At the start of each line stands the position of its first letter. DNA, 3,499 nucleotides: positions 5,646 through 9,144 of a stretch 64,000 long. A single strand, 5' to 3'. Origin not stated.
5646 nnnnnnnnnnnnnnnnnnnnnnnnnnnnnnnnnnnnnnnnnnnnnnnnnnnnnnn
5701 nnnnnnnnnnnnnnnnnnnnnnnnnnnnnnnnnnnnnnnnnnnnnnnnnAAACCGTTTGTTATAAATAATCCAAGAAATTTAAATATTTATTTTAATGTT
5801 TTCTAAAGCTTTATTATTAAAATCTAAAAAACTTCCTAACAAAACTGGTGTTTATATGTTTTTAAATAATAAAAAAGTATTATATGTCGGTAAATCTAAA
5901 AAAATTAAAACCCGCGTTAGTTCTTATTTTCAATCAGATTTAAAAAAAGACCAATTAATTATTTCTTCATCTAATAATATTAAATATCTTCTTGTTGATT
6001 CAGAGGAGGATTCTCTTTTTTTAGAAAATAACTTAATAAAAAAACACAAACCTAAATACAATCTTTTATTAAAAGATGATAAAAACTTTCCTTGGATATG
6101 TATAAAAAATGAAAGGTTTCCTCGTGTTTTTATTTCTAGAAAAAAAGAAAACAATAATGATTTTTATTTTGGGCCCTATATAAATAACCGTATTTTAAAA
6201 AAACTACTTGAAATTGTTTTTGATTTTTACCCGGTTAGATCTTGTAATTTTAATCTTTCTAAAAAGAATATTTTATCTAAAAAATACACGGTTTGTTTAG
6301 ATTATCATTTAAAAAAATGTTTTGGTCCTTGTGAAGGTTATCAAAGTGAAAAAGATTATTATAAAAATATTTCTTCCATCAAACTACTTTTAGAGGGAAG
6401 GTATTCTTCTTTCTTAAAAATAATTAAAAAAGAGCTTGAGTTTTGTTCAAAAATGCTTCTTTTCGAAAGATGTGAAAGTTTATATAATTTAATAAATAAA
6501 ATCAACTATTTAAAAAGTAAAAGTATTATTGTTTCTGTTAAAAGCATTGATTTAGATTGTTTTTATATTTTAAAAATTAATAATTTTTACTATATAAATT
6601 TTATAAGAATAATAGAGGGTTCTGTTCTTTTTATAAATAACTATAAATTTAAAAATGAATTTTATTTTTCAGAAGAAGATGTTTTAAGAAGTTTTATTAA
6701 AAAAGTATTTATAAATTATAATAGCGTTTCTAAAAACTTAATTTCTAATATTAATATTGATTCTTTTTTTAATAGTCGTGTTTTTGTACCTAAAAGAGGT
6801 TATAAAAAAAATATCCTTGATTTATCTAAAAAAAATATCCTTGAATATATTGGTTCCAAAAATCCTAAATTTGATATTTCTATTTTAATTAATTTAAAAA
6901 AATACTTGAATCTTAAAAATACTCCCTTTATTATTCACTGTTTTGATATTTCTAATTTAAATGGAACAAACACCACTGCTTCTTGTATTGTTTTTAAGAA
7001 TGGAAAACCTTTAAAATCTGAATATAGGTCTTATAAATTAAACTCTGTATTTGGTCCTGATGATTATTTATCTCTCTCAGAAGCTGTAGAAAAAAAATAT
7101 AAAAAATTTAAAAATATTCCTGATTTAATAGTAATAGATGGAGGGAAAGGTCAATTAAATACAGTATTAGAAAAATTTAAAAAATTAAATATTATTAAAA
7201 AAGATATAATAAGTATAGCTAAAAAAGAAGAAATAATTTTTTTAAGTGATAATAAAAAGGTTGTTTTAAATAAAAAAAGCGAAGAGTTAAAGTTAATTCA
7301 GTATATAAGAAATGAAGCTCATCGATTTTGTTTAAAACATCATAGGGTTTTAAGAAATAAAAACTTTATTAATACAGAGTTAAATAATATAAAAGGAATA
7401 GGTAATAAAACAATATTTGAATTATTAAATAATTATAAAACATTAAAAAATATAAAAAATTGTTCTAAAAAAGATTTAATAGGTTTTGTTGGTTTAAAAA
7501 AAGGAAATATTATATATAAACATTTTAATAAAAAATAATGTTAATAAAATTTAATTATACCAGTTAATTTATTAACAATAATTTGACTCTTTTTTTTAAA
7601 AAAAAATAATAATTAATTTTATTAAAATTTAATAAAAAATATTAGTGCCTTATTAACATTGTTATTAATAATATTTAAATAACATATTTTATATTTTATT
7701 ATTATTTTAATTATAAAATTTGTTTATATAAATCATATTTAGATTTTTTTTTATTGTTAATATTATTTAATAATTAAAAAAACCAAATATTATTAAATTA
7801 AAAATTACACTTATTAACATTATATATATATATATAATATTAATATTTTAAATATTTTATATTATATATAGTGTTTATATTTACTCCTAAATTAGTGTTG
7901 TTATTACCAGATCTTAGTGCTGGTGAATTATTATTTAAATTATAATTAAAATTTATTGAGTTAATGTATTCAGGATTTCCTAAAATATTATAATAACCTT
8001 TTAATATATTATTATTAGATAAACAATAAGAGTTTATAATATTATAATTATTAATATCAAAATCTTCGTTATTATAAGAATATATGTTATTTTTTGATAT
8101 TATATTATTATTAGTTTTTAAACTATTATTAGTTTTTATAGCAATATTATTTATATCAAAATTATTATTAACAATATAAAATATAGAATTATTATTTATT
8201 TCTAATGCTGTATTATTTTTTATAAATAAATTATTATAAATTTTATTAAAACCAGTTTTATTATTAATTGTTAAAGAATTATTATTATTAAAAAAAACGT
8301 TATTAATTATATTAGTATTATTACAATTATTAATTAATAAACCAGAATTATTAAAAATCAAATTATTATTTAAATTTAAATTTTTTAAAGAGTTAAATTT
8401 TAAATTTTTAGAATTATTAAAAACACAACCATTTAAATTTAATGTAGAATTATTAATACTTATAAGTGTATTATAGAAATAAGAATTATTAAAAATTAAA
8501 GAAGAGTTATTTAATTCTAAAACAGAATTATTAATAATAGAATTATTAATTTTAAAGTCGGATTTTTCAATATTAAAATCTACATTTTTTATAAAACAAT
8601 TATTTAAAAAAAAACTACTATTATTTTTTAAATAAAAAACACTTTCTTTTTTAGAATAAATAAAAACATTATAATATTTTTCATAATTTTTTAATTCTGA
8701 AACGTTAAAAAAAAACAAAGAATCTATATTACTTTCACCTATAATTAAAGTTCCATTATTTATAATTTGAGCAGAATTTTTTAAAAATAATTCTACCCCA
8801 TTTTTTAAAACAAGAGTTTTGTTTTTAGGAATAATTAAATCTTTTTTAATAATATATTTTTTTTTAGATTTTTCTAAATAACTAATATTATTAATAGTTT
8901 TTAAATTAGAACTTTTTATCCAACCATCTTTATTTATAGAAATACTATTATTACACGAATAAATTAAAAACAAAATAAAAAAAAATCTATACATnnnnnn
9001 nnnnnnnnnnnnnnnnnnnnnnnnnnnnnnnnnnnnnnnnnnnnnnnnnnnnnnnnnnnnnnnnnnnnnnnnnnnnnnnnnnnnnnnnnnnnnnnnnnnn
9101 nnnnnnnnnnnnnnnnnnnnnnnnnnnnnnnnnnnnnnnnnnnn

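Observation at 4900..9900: AT-extreme compositional trough of about 5 kb that engulfs the core genes asd and uvrC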

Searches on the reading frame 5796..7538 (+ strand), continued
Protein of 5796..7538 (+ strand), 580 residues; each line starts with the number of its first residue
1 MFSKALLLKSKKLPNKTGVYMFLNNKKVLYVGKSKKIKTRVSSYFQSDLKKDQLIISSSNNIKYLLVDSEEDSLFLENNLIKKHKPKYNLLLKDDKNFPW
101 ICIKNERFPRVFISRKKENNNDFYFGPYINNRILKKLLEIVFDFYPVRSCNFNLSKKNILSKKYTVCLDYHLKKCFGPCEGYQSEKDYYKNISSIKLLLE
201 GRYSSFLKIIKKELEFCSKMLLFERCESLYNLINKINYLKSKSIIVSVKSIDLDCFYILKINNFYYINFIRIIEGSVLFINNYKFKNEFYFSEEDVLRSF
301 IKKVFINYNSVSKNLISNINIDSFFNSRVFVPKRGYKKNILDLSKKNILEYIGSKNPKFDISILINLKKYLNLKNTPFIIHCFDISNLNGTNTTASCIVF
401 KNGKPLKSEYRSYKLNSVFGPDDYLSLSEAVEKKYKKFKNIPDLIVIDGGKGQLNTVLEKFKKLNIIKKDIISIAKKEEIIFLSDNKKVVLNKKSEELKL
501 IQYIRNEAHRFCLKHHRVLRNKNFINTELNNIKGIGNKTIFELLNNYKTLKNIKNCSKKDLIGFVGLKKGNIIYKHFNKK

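Call 34: find_encoding_contigs(protein=P0133, flank=10000, max_places=1)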
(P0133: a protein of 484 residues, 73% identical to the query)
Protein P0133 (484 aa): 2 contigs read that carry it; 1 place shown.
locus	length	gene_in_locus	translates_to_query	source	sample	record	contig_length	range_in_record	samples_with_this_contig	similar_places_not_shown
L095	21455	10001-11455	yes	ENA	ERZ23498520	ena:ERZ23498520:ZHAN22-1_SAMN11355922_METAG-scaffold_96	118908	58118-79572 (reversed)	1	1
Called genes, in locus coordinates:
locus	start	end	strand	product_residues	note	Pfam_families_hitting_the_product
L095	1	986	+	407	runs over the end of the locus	PF00155:Aminotran_1_2, PF00266:Aminotran_5, PF01053:Cys_Met_Meta_PP (weak), PF01041:DegT_DnrJ_EryC1 (weak), PF01212:Beta_elim_lyase (weak)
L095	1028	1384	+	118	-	PF02657:SufE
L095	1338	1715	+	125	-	PF01883:FeS_assembly_P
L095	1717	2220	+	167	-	PF10652:DUF2480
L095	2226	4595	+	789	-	PF10459:Peptidase_S46, PF00089:Trypsin (faint), PF13365:Trypsin_2 (faint)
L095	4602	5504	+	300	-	PF27100:DcsG_N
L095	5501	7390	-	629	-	PF13522:GATase_6 (weak), PF13537:GATase_7 (faint)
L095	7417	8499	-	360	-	PF04909:Amidohydro_2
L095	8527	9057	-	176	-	PF06052:3-HAO, PF07883:Cupin_2 (weak)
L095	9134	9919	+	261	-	PF00106:adh_short, PF13561:adh_short_C2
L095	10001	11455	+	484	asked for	PF00171:Aldedh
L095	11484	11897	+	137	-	PF01042:Ribonuc_L-PSP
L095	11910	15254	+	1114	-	PF00133:tRNA-synt_1, PF09334:tRNA-synt_1g (weak), PF08264:Anticodon_1, PF19302:DUF5915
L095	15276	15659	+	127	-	PF01258:zf-dskA_traR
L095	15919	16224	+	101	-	PF01252:Peptidase_A8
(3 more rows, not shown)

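Call 53: find_related_loci(query=L093:3-1100:+, collection=metagenome_contigs, flank=10000)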
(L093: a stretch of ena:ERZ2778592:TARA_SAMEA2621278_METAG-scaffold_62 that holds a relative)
Query L093:3-1100:+ (365 aa) in metagenome_contigs; peptide patterns used: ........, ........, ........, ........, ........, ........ (x = any residue, [..] = any of these).
273 stretches matched a pattern; 8 encode a relative of the query (tblastn E <= 1e-3); 8 distinct loci.
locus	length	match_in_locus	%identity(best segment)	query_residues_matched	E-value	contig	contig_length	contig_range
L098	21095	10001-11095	100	1-365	0e+0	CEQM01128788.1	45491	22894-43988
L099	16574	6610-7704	67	1-365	2e-176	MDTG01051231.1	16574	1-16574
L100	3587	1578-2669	61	1-364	2e-166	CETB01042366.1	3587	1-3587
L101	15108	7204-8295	63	1-364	5e-160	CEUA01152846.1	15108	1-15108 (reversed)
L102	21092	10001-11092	62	1-364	3e-160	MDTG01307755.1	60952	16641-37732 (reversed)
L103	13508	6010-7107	37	1-364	3e-92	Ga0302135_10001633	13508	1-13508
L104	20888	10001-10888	28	29-365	5e-20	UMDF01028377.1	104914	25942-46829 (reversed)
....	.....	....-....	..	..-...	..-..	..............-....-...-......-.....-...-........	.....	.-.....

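Call 62: find_encoding_contigs(protein=P0044, flank=10000, max_places=1)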
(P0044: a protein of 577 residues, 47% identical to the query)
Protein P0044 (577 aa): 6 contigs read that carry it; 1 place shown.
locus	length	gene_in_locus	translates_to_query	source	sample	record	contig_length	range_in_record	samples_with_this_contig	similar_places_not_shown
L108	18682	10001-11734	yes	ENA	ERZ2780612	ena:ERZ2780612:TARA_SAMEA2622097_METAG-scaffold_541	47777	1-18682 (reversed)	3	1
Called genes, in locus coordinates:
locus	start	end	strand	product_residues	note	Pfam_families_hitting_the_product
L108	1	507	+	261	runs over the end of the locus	PF00106:adh_short, PF08659:KR (weak), PF13561:adh_short_C2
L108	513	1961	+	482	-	PF00171:Aldedh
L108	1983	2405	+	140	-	PF01042:Ribonuc_L-PSP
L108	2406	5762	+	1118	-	PF00133:tRNA-synt_1, PF09334:tRNA-synt_1g (weak), PF08264:Anticodon_1, PF19302:DUF5915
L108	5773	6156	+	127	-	PF01258:zf-dskA_traR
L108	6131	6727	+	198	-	PF01252:Peptidase_A8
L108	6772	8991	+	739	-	PF03030:H_PPase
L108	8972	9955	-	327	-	PF01118:Semialdhyde_dh, PF02774:Semialdhyde_dhC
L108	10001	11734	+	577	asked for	PF01541:GIY-YIG, PF27096:UvrC_M, PF08459:UvrC_RNaseH_dom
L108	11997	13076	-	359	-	-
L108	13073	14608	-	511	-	PF02463:SMC_N (weak), PF00005:ABC_tran, PF13304:AAA_21 (faint), PF00005:ABC_tran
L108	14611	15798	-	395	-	PF00144:Beta-lactamase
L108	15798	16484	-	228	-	PF21948:LplA-B_cat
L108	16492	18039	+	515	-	PF01336:tRNA_anti-codon, PF00152:tRNA-synt_2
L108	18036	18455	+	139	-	PF02502:LacAB_rpiB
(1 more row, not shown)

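Call 78: search_protein_families(library=pfam, proteins=[L098:402-1052:+, L098:1024-3102:+, L098:3104-3847:+, L098:3847-5127:+, L098:5141-6187:-, L098:6609-8057:+, L098:8070-8804:+, L098:8791-9855:+], max_evalue=0.00001)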
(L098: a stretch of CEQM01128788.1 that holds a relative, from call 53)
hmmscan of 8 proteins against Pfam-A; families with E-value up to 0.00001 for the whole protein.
L098:402-1052:+ (216 aa): 0 families

L098:1024-3102:+ (692 aa): 3 families
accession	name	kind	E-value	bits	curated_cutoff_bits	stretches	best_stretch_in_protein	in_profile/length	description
PF00890.30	FAD_binding_2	-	6e-55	187.5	20.4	1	61-495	1-414/414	FAD binding domain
PF02910.25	Succ_DH_flav_C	-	2.2e-37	128.4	20.8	1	557-691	1-130/130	Fumarate reductase flavoprotein C-term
PF03486.20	HI0933_like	-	6.1e-06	26.3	50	0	61-110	2-51/244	HI0933-like protein Rossmann domain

L098:3104-3847:+ (247 aa): 5 families
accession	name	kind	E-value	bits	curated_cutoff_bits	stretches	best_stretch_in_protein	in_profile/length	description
PF13085.11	Fer2_3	-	3.5e-26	91.8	27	1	5-120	2-105/107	2Fe-2S iron-sulfur cluster binding domain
PF13183.11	Fer4_8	-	1.6e-08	35.4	27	1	158-229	3-68/68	4Fe-4S dicluster domain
PF12838.12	Fer4_7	-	1.8e-08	35.2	27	1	160-228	2-51/52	4Fe-4S dicluster domain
PF13187.11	Fer4_9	-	9.8e-07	29.1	27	0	159-228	1-50/52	4Fe-4S dicluster domain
PF13534.11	Fer4_17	-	3.8e-06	27.8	22.2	1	159-230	1-61/61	4Fe-4S dicluster domain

L098:3847-5127:+ (426 aa): 2 families
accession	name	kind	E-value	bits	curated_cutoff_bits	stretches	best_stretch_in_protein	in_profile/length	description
PF00557.29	Peptidase_M24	-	2.3e-58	197.8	23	1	184-403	2-208/208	Metallopeptidase family M24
PF05195.22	AMP_N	-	4.6e-27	94.6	24.6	1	11-130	1-121/121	Aminopeptidase P, N-terminal domain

L098:5141-6187:- (348 aa): 1 family
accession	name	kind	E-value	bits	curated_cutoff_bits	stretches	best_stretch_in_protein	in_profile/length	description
PF00586.29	AIRS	-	1.6e-25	90.1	24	1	37-151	1-112/112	AIR synthase related protein, N-terminal domain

L098:6609-8057:+ (482 aa): 2 families
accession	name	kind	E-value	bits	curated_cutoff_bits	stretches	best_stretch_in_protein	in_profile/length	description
PF01458.23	SUFBD_core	-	5.7e-75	252.2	27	1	212-452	1-231/232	SUF system FeS cluster assembly, SufBD core domain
PF19295.5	SufBD_N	-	2.1e-11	44.2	23.5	1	129-204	92-166/172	SufBD protein N-terminal region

L098:8070-8804:+ (244 aa): 2 families
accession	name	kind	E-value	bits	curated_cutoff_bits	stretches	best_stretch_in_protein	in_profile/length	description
PF00005.33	ABC_tran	-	2.4e-25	90.2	25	1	17-172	1-135/137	ABC transporter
PF02463.25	SMC_N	-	6.4e-08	32.7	40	1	28-210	25-204/220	RecF/RecN/SMC N terminal domain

L098:8791-9855:+ (354 aa): 1 family
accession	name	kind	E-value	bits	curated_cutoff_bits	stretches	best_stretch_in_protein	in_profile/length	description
PF01458.23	SUFBD_core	-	5.2e-55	186.8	27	1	106-329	17-232/232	SUF system FeS cluster assembly, SufBD core domain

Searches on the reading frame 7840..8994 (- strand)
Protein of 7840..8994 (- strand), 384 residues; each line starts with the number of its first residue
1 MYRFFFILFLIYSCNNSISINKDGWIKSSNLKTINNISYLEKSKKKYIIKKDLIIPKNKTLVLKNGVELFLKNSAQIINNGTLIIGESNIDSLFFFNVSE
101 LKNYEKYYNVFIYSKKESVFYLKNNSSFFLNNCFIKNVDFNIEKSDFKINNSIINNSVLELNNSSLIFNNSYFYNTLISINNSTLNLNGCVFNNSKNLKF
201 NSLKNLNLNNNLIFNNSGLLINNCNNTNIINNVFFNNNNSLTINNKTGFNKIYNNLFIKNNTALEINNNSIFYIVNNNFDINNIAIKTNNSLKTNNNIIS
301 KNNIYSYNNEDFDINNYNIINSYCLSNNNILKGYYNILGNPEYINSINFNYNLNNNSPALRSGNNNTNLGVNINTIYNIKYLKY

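Call 6: search_protein_families(library=pfam, proteins=[window:7840-8994:-])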
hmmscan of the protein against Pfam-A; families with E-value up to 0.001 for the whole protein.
window:7840-8994:- (384 aa): 0 families

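Call 38: search_protein_families(library=ncbifam, proteins=[window:7840-8994:-], max_evalue=0.00001)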
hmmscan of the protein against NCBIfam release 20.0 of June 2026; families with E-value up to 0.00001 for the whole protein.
window:7840-8994:- (384 aa): 0 families

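Call 76: search_protein_representatives(protein=window:7840-8994:-)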
Query: 384 residues. Proteins with E-value up to 0.001 (for the whole library): 68; up to 1e-10: 23; up to 1e-30: 9. The best 68 are listed.
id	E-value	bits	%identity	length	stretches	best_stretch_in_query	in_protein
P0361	1.7e-86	307.0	53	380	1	3-383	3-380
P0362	6.8e-61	222.8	46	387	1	5-383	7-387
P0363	2.3e-54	201.4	46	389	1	5-382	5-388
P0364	1.2e-53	199.0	47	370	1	1-383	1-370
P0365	3.3e-52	194.2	41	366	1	11-383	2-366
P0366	2.4e-42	161.8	78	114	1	271-384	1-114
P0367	8.6e-42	160.0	43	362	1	4-382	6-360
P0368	2.2e-37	145.5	43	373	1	4-384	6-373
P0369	3.9e-34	134.8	46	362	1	3-384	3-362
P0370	1.3e-30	123.2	51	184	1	204-384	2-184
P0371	3.1e-27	112.1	41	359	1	5-384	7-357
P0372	3.3e-27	112.0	48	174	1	1-176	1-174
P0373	4.1e-25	105.1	50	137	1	1-135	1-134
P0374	2.5e-18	82.8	42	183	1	5-147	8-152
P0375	9.2e-18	80.9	30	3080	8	46-89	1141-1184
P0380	7.7e-12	61.5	27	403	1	30-365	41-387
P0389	1.5e-07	47.4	26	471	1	41-367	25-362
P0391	7.8e-07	45.0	27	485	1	41-379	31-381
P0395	3.1e-06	43.0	28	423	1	34-373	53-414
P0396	4.0e-06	42.7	29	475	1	40-366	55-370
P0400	1.2e-05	41.1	24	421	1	31-364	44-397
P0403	2.1e-05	40.3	25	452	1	29-371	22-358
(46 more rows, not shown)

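Call 77: search_protein_families(library=pfam, proteins=[P0361, P0365, P0380, P0389, P0391, P0395, P0396, P0400, P0403], max_evalue=0.001)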
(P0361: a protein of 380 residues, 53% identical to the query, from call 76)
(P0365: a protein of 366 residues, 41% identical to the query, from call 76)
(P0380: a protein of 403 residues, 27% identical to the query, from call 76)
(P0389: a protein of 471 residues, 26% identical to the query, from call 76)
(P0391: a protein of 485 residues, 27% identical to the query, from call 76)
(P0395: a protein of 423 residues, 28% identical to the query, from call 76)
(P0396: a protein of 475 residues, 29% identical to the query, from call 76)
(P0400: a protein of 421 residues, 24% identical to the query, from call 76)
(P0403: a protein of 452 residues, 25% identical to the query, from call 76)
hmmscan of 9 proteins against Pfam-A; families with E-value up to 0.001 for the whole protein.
P0361 (380 aa): 0 families

P0365 (366 aa): 0 families

P0380 (403 aa): 2 families
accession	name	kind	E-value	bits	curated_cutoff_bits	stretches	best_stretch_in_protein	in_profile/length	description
PF13229.12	Beta_helix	-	9e-15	55.1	25.9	1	166-307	3-145/158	Right handed beta helix region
PF05048.19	NosD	-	1.1e-10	41.7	23.6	2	241-337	94-181/212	Periplasmic copper-binding protein (NosD)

P0389 (471 aa): 3 families
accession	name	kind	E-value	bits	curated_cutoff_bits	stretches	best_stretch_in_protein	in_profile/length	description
PF13229.12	Beta_helix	-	8.4e-13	48.7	25.9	1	116-272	8-158/158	Right handed beta helix region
PF05048.19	NosD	-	2.5e-09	37.3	23.6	1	110-285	18-182/212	Periplasmic copper-binding protein (NosD)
PF12708.12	Pect-lyase_RHGA_epim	-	0.00076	19.8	27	0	119-207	127-212/213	Rhamnogalacturonase A/epimerase, pectate lyase-like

P0391 (485 aa): 3 families
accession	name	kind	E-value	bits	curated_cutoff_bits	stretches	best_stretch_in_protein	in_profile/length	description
PF13229.12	Beta_helix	-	8.3e-11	42.2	25.9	1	126-278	12-158/158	Right handed beta helix region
PF18962.6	Por_Secre_tail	-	6.9e-09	36.3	27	1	405-458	1-53/75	Secretion system C-terminal sorting domain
PF05048.19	NosD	-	4.2e-08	33.3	23.6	1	152-297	3-137/212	Periplasmic copper-binding protein (NosD)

P0395 (423 aa): 2 families
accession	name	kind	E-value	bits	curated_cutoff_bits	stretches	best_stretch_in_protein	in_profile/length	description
PF13229.12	Beta_helix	-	6.1e-12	45.9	25.9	1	176-330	6-149/158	Right handed beta helix region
PF05048.19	NosD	-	1.4e-06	28.3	23.6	1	213-341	11-120/212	Periplasmic copper-binding protein (NosD)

P0396 (475 aa): 2 families
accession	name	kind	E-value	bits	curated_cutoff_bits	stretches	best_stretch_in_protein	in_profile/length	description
PF13229.12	Beta_helix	-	6.1e-11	42.6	25.9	1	172-312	7-138/158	Right handed beta helix region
PF05048.19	NosD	-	0.00013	21.9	23.6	1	188-291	34-136/212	Periplasmic copper-binding protein (NosD)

P0400 (421 aa): 2 families
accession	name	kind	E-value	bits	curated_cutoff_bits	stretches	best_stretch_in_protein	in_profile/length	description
PF13229.12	Beta_helix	-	2.6e-13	50.3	25.9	2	148-269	11-123/158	Right handed beta helix region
PF05048.19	NosD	-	1.3e-05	25.2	23.6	0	179-314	7-132/212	Periplasmic copper-binding protein (NosD)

P0403 (452 aa): 1 family
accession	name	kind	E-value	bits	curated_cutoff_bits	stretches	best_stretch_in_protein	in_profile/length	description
PF18962.6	Por_Secre_tail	-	1.9e-09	38.1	27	1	384-447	1-67/75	Secretion system C-terminal sorting domain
